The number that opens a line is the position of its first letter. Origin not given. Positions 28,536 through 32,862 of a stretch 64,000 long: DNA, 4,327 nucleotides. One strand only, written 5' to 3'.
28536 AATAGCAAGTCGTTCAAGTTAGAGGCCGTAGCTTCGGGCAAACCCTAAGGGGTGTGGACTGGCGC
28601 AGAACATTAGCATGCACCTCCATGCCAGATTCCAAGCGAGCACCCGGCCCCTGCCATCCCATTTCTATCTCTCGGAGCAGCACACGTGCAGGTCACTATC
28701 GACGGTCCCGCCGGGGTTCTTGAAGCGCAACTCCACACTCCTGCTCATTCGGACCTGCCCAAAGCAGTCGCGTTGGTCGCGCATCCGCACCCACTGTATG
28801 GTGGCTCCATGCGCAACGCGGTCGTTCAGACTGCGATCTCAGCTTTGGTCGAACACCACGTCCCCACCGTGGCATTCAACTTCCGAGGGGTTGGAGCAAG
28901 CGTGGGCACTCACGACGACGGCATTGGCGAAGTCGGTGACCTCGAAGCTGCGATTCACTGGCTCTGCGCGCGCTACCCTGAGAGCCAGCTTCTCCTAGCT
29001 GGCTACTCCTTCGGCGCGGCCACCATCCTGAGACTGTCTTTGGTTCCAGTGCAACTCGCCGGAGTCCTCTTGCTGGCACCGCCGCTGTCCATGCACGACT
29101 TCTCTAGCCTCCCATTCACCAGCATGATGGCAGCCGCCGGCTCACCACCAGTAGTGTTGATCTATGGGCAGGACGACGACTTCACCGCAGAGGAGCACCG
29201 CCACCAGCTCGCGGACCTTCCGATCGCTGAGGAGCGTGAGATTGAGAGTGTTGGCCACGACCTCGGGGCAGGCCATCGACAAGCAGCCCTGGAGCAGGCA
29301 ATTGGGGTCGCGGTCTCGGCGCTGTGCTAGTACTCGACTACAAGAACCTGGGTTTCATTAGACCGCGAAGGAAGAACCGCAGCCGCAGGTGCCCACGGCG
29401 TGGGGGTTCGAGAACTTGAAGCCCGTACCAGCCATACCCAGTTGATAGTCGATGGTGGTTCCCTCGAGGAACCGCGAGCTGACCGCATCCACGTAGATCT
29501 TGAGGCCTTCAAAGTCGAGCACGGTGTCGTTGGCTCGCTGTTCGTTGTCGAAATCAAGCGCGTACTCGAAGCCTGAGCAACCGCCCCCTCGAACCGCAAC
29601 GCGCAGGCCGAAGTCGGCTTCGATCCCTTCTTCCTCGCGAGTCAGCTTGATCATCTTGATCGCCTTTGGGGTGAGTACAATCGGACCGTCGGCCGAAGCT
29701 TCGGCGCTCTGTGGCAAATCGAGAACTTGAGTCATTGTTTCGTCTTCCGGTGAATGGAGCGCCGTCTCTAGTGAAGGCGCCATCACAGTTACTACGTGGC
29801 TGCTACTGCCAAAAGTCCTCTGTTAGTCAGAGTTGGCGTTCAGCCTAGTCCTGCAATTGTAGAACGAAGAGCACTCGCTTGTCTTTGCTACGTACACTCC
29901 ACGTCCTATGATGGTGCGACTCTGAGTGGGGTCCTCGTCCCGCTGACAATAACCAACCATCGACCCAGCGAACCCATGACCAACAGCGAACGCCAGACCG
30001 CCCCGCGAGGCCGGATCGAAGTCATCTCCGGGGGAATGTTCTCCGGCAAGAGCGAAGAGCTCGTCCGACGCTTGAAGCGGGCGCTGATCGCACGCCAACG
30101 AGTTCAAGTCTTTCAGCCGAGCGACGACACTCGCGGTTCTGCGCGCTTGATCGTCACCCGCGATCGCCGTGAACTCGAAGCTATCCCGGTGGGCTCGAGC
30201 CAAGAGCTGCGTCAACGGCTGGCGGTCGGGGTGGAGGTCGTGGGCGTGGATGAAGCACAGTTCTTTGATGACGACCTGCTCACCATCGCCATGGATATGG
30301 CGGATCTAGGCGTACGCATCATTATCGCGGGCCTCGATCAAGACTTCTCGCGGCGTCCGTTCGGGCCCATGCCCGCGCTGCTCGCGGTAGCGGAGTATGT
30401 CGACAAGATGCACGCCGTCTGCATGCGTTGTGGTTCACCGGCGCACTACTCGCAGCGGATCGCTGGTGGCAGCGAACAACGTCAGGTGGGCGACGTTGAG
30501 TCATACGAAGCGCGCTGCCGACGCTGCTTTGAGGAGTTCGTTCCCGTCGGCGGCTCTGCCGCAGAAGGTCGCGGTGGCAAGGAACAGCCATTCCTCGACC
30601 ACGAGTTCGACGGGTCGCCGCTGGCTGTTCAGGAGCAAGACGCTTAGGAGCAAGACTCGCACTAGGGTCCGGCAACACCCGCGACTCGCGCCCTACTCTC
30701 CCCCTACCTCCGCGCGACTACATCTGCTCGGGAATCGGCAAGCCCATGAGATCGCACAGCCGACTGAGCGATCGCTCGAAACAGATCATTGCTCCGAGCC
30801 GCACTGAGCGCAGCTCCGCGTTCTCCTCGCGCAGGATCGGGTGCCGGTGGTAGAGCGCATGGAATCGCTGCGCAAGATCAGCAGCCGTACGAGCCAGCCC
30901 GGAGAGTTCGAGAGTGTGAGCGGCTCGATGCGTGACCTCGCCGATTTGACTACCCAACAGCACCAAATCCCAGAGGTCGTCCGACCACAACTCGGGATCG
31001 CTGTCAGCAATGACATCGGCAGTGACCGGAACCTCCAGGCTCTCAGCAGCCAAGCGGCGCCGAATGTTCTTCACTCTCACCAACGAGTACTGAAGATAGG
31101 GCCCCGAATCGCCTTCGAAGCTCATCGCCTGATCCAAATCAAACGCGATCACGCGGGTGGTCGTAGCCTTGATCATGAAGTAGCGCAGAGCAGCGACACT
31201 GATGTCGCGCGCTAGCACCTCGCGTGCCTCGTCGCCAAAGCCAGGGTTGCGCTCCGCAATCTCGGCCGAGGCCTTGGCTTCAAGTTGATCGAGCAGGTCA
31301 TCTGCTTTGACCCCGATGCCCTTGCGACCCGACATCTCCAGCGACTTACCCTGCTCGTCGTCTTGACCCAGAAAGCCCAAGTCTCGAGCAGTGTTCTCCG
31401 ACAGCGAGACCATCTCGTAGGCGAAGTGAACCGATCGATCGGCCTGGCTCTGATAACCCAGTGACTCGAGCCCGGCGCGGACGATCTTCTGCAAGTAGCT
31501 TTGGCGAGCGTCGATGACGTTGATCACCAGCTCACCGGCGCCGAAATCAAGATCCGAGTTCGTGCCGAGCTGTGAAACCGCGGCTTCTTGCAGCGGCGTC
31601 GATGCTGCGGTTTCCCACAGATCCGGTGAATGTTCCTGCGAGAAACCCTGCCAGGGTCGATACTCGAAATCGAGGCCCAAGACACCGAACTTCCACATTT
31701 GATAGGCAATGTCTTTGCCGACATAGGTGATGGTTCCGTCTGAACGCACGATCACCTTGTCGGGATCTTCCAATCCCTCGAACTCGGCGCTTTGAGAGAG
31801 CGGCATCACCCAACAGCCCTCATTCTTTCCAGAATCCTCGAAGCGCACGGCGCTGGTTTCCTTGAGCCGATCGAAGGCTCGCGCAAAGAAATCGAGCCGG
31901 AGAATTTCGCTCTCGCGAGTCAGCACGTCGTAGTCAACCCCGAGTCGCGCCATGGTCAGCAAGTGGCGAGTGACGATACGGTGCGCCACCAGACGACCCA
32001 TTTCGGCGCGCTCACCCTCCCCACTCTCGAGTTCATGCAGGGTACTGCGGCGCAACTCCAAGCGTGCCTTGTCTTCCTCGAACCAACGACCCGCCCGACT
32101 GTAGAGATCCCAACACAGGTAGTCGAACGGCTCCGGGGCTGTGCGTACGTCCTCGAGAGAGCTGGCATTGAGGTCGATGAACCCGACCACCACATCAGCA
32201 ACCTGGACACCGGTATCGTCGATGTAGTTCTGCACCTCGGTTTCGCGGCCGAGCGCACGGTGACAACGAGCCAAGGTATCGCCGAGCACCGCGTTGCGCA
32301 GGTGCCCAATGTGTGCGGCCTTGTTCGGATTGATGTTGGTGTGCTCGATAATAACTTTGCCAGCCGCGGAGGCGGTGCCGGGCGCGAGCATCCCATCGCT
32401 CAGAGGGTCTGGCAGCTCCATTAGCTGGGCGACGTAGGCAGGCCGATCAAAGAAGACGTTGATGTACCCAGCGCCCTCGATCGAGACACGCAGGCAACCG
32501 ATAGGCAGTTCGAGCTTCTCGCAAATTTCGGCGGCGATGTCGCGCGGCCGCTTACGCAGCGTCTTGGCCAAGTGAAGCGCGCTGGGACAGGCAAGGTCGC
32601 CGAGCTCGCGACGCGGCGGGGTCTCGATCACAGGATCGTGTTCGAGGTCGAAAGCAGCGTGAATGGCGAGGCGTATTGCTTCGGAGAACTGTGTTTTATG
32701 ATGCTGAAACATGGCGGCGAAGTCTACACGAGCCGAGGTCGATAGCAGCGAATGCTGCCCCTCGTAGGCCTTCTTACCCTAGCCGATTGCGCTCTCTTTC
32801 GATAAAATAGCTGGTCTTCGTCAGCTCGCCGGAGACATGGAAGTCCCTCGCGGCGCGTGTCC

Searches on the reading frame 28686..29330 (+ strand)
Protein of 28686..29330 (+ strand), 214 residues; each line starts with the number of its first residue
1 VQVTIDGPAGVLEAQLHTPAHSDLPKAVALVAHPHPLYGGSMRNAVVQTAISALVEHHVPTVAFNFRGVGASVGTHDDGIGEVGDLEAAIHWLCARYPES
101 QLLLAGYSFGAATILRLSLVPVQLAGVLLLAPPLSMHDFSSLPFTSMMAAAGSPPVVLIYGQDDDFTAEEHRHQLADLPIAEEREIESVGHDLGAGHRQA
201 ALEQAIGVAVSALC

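Call 20: search_protein_families(library=pfam, proteins=[window:28686-29330:+], max_evalue=0.001)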
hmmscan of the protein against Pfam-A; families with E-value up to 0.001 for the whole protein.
window:28686-29330:+ (214 aa): 3 families
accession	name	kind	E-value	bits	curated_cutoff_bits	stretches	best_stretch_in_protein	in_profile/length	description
PF00561.26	Abhydrolase_1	-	9.5e-09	35.7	25.8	1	51-150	20-117/245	alpha/beta hydrolase fold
PF12146.15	Hydrolase_4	-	7.8e-08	32.3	27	1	46-139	19-116/239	Serine aminopeptidase, S33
PF12697.13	Abhydrolase_6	-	6.9e-06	27.3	26.3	1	50-139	19-100/217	Alpha/beta hydrolase family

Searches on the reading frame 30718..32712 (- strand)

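Call 59: search_protein_families(library=pfam, proteins=[window:30718-32712:-], max_evalue=0.00001)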
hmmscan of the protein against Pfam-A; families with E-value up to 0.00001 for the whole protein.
window:30718-32712:- (664 aa): 3 families
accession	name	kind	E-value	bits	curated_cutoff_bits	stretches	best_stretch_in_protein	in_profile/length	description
PF00750.26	tRNA-synt_1d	-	3.7e-22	79.2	23.3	1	114-337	16-221/349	tRNA synthetases class I (R), catalytic domain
PF03485.21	Arg_tRNA_synt_N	-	4.7e-21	75.6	21.5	1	9-88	3-85/85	Arginyl tRNA synthetase N terminal domain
PF05746.21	DALR_1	-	1.1e-14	55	22.3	1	540-664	1-117/117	DALR anticodon binding domain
